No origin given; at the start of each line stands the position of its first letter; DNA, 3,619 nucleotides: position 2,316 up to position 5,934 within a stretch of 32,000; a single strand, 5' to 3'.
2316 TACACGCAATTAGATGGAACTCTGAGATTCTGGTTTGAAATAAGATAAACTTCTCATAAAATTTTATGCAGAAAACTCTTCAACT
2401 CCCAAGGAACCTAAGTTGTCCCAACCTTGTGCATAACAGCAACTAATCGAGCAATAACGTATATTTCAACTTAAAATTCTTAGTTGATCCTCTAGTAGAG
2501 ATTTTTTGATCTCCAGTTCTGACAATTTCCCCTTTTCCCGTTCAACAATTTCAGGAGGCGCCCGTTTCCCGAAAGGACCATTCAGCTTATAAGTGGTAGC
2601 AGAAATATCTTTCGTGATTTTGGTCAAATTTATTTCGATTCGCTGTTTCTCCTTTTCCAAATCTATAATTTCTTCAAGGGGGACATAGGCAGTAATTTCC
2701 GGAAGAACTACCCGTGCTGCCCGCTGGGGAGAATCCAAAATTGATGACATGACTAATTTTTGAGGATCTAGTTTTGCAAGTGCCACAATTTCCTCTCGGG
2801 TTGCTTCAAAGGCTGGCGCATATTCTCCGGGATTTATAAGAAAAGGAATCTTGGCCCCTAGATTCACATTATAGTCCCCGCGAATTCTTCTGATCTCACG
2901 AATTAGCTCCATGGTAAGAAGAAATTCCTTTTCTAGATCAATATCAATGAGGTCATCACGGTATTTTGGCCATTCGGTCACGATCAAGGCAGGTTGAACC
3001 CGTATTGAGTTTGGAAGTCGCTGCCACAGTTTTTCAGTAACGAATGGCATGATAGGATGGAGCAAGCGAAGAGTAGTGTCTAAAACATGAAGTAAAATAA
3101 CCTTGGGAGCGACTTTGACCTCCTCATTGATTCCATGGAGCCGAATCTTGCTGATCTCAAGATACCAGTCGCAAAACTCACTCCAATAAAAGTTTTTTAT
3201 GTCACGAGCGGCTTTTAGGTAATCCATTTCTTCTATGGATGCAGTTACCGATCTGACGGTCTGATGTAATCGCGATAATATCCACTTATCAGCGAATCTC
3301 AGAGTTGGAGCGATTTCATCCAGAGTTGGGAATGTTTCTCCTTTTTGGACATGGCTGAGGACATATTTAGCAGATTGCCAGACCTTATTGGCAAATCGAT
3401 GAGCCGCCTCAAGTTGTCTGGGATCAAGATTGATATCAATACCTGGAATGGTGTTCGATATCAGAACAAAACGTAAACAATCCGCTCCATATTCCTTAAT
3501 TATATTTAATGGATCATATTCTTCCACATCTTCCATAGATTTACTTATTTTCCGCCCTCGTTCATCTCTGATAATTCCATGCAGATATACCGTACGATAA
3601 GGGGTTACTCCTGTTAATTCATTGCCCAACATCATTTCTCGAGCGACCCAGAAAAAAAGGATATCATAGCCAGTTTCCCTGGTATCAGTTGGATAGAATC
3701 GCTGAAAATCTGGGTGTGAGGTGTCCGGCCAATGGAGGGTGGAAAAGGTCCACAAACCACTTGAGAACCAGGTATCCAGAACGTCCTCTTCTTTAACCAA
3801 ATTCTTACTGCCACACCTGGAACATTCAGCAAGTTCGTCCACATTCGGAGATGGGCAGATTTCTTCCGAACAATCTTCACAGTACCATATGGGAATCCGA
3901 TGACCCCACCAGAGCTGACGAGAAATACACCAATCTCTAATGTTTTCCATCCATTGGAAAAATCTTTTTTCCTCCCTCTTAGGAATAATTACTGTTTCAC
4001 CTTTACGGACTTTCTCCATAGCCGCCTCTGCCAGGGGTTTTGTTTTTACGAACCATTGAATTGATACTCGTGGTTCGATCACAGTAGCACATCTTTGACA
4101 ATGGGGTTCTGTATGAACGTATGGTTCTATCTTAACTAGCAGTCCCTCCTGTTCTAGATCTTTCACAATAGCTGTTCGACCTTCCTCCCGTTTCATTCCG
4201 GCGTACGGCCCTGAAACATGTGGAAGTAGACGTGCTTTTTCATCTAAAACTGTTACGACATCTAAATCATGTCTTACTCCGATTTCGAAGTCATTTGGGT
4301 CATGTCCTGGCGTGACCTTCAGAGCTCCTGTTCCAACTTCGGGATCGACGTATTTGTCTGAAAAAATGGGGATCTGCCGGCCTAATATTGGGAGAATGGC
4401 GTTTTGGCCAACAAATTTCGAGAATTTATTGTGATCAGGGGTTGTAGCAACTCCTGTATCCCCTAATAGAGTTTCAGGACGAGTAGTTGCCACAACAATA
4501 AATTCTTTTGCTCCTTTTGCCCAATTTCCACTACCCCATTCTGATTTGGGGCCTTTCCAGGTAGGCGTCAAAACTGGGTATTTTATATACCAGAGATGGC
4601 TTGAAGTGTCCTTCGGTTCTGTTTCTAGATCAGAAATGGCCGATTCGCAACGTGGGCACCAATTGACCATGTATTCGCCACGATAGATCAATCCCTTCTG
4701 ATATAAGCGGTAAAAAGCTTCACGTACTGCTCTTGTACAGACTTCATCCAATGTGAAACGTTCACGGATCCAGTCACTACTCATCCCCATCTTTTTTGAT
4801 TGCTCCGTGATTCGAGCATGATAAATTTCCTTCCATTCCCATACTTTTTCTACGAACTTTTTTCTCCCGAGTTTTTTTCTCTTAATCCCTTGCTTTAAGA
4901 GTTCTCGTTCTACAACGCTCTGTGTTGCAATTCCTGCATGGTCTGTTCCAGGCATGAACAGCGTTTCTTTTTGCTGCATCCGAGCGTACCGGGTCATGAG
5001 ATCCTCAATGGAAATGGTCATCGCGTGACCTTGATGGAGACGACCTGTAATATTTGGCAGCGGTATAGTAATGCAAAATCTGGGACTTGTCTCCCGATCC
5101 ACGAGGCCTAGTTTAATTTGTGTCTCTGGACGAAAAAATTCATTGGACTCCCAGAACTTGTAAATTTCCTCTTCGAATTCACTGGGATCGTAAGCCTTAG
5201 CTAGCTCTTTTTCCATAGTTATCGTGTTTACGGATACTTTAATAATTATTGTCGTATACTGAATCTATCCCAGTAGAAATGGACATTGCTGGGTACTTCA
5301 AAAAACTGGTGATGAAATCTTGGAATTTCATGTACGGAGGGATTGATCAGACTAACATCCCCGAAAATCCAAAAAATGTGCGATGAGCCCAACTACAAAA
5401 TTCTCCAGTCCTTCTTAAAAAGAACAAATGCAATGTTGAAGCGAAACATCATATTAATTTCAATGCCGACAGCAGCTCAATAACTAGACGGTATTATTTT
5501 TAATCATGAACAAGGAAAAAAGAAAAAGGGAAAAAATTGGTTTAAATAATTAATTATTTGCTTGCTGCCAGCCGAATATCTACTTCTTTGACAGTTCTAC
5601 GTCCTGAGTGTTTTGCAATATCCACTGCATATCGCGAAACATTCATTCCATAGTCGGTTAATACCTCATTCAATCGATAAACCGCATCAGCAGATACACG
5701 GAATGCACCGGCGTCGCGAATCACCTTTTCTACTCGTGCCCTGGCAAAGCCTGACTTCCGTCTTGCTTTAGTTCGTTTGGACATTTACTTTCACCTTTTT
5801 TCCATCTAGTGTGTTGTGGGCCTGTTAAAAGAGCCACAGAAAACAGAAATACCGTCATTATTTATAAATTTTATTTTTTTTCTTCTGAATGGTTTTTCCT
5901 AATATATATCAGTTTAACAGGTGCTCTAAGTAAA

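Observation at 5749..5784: Archaeal histone with an H3-like N-terminal tail (RTK...RKS)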

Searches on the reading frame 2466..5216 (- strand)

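Call 49: search_protein_families(library=pfam, proteins=[window:2466-5216:-], max_evalue=0.001)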
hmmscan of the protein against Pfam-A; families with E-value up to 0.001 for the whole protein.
window:2466-5216:- (916 aa): 5 families
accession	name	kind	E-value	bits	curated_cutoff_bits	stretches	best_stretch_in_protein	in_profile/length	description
PF00133.28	tRNA-synt_1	-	1.1e-135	453.1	22.7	1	18-598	2-414/414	tRNA synthetases class I (I, L, M and V)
PF08264.19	Anticodon_1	-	1.3e-37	129.4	25.1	1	643-790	1-144/148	Anticodon-binding domain of tRNA ligase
PF09334.17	tRNA-synt_1g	-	5.8e-23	81.7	20.1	2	48-198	2-134/391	tRNA synthetases class I (M)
PF13603.12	tRNA-synt_1_2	-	1.2e-10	41.6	25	1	268-328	84-144/185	Leucyl-tRNA synthetase, editing domain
PF10458.14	Val_tRNA-synt_C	-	4.5e-10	40.1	25.9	1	852-915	1-65/66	Valyl tRNA synthetase tRNA binding arm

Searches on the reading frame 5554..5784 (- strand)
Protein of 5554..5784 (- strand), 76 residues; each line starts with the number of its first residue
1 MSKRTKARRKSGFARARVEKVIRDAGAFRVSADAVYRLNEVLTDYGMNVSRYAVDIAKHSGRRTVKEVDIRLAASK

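Call 3: search_protein_families(library=pfam, proteins=[window:5554-5784:-], max_evalue=0.01)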
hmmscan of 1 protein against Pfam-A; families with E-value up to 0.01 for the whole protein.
window:5554-5784:- (76 aa): 3 families
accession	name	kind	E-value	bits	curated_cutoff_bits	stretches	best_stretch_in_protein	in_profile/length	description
PF00808.29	CBFD_NFYB_HMF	-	9e-12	45.5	21.4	1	15-73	5-64/65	Histone-like transcription factor (CBF/NF-Y) and archaeal histone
PF00125.30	Histone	-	4.2e-07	30.7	26.4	1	14-74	54-119/122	Core histone H2A/H2B/H3/H4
PF22247.2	Diox-like_N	-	0.0055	17.3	27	1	27-63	5-42/60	Catechol 2,3-dioxygenase-like N-terminal domain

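Call 4: search_solved_structures(query=window:5557-5784:-, max_evalue=0.01, show_alignments=3)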
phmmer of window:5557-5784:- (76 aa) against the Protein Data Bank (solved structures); distinct sequences matched with E-value up to 0.01: 9.
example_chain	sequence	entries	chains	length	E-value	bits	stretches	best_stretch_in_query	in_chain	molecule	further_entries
9qv6_A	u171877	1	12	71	2.1e-25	90.8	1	11-76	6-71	Archaeal histone A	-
9qv5_A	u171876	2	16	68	2.4e-25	90.6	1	12-76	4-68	Archaeal histone A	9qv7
1ku5_A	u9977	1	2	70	3.2e-11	46.2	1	16-74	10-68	HPhA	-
1a7w_A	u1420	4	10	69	9.3e-11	44.7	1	16-74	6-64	HISTONE HMFB | PROTEIN (HISTONE HMFB) | HISTONE B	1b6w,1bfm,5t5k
1hta_A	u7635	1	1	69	2e-10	43.7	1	16-74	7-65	HISTONE HMFA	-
1b67_A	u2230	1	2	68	2e-10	43.7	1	16-74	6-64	PROTEIN (HISTONE HMFA)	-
1f1e_A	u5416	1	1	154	8.6e-07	32.2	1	13-73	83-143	HISTONE FOLD PROTEIN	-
7wlr_B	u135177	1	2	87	0.0019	21.7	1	11-73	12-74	Histone H4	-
9lox_B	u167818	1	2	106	0.0027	21.2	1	11-73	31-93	Histone H4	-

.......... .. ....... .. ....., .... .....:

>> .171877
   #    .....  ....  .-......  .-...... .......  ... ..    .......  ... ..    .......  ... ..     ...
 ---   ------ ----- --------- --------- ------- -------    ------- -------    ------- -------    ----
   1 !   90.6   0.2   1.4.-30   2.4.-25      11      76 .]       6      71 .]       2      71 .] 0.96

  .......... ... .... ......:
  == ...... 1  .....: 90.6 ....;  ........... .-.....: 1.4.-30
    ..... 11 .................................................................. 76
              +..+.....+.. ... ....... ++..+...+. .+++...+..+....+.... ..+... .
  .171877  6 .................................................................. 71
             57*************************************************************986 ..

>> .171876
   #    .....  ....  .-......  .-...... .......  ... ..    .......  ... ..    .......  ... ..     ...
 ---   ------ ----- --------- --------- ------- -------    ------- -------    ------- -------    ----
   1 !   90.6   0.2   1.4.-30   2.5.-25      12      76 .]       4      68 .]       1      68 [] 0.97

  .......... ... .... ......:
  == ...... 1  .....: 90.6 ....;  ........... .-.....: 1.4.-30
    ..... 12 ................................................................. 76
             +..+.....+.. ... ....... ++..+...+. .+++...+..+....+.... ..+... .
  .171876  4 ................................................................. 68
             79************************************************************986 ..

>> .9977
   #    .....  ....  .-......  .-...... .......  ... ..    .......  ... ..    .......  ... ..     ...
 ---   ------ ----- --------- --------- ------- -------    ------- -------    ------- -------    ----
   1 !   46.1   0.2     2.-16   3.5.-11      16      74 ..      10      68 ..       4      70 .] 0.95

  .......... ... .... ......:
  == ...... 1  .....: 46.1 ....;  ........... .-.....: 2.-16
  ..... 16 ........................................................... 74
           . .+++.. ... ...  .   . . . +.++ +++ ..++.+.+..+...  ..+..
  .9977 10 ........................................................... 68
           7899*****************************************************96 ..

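Call 6: find_homologous_proteins(query=window:5557-5784:-, max_evalue=0.001)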
Query window:5557-5784:- (76 aa): 83 proteins with E <= 0.001 among 83 candidates. Only proteins of 41 to 133 residues were searched: fused or split forms outside these lengths cannot appear, so this answer is no evidence that the protein stands alone or is whole; lengths 'longer' or 'shorter' looks for them.
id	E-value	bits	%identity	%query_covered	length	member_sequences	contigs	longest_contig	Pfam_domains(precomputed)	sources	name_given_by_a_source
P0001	3.5e-39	148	100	100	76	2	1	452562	PF00808.30,PF00125.31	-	-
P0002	1.8e-33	130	83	100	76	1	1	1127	PF00808.30,PF00125.31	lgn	-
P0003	1.7e-30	121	77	84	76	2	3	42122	PF00808.30,PF00125.31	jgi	jgi:histone H3/H4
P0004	1.7e-29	118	80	93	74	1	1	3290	PF00808.30,PF00125.31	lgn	-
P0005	1.9e-29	118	79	93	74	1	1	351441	PF00808.30,PF00125.31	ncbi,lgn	ncbi:MAG: histone family protein [Promethearchaeota archaeon]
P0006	1.9e-29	118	82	93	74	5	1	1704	PF00808.30,PF00125.31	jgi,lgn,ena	-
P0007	2.3e-29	118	76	100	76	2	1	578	PF00808.30,PF15630.13,PF00125.31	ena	-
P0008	4.4e-29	117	78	100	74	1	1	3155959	PF00808.30,PF00125.31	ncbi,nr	ncbi:MAG: NFYB/HAP3 family transcription factor subunit [Candidatus Heimdallarchaeota archaeon]|nr:M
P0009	5.7e-29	116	79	100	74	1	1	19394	PF00808.30,PF00125.31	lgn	-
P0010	1.7e-28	115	74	100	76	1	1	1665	PF00808.30,PF00125.31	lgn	-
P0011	2.5e-28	114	78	100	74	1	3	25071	PF00808.30,PF00125.31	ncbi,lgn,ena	ncbi:MAG: histone family protein [Candidatus Thorarchaeota archaeon]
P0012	3.0e-28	114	75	93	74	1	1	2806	PF00808.30,PF00125.31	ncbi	ncbi:MAG: histone [Candidatus Thorarchaeota archaeon]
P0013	3.3e-28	114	78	100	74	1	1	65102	PF00808.30,PF00125.31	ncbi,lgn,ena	ncbi:MAG: histone family protein [Candidatus Hodarchaeota archaeon]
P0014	3.9e-28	114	79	89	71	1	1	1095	PF00808.30,PF00125.31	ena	-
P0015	4.1e-28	114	75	100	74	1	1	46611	PF00808.30,PF00125.31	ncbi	ncbi:MAG: histone family protein [Candidatus Hodarchaeota archaeon]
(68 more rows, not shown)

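Call 36: predict_structure(alignment_id=A1)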
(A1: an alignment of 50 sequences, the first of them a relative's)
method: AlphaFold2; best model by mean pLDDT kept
length: 76 residues; sequences in the alignment: 50
mean_pLDDT: 88.5   pTM: 0.69
mean pLDDT of the five models: 88.5, 88.4, 88.1, 88.0, 87.5
residues with pLDDT >= 90: 60; 70-90: 5; 50-70: 7; < 50: 4
segments of 3 or more residues with pLDDT < 50: 1-3
pLDDT, mean of each block of 10 residues (from residue 1): 50 87 97 95 95 97 96 92
secondary structure, 60 per line:
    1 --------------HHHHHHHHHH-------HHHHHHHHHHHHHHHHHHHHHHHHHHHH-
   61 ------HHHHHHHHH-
elements in order: H15-24 H32-59 H67-75

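Call 38: find_related_loci(query=A2, collection=genome_contigs, flank=3000)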
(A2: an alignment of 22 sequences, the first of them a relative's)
Query A2 (76 aa) in genome_contigs; peptide patterns used: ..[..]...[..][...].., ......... (x = any residue, [..] = any of these).
276 stretches matched a pattern; 214 encode a relative of the query (tblastn E <= 1e-3); the best 80 are kept; 80 distinct loci.
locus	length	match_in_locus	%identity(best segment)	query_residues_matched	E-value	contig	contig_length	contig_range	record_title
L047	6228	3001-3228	97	1-76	8e-45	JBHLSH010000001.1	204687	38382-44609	MAG: Candidatus Heimdallarchaeota archaeon isolate TM2S.58 TM2S.58@23, whole genome shotgun sequence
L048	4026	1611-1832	79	1-76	1e-35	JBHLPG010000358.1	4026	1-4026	MAG: Promethearchaeota archaeon isolate DZ3S.51 DZ3S.51@107281, whole genome shotgun sequence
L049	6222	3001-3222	79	1-76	1e-35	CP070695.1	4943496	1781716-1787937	MAG: Candidatus Heimdallarchaeota archaeon isolate bin6 chromosome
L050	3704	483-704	79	1-76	1e-35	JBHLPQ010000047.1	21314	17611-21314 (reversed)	MAG: Promethearchaeota archaeon isolate H2S.126 H2S.126@1477, whole genome shotgun sequence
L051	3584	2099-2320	78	1-76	3e-35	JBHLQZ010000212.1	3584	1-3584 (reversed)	MAG: Candidatus Thorarchaeota archaeon isolate QM1B.68 QM1B.68@156949, whole genome shotgun sequence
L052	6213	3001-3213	76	6-76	4e-34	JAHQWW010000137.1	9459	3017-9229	MAG: Candidatus Hodarchaeota archaeon isolate WORE3 WOR324_NODE_681_length_9459_cov_4.43434_ID_1361, whole genome shotgu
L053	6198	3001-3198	80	11-76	1e-33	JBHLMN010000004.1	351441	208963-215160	MAG: Promethearchaeota archaeon isolate DZ2M.341 DZ2M.341@21, whole genome shotgun sequence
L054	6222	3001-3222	72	1-76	7e-34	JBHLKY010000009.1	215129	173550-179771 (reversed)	MAG: Candidatus Hermodarchaeota archaeon isolate DZ1M.253 DZ1M.253@84, whole genome shotgun sequence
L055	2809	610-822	77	6-76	9e-34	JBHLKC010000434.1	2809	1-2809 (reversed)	MAG: Candidatus Hodarchaeota archaeon isolate DZ1B.236 DZ1B.236@207829, whole genome shotgun sequence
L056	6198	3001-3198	80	11-76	4e-33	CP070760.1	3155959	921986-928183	MAG: Candidatus Heimdallarchaeota archaeon isolate bin272 chromosome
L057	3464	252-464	75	6-76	3e-33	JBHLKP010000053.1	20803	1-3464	MAG: Candidatus Hodarchaeota archaeon isolate DZ1M.117 DZ1M.117@8954, whole genome shotgun sequence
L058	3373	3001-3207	74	8-76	7e-33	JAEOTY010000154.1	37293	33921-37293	MAG: Candidatus Hodarchaeota archaeon isolate YT5_056 k127_16763195, whole genome shotgun sequence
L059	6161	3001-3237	73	2-76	7e-32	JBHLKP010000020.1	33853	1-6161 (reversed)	MAG: Candidatus Hodarchaeota archaeon isolate DZ1M.117 DZ1M.117@3927, whole genome shotgun sequence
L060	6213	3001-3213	69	6-76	2e-31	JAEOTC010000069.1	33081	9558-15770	MAG: Candidatus Hodarchaeota archaeon isolate YT1_021 k127_10560492, whole genome shotgun sequence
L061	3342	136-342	77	8-76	1e-31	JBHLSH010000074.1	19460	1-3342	MAG: Candidatus Heimdallarchaeota archaeon isolate TM2S.58 TM2S.58@6474, whole genome shotgun sequence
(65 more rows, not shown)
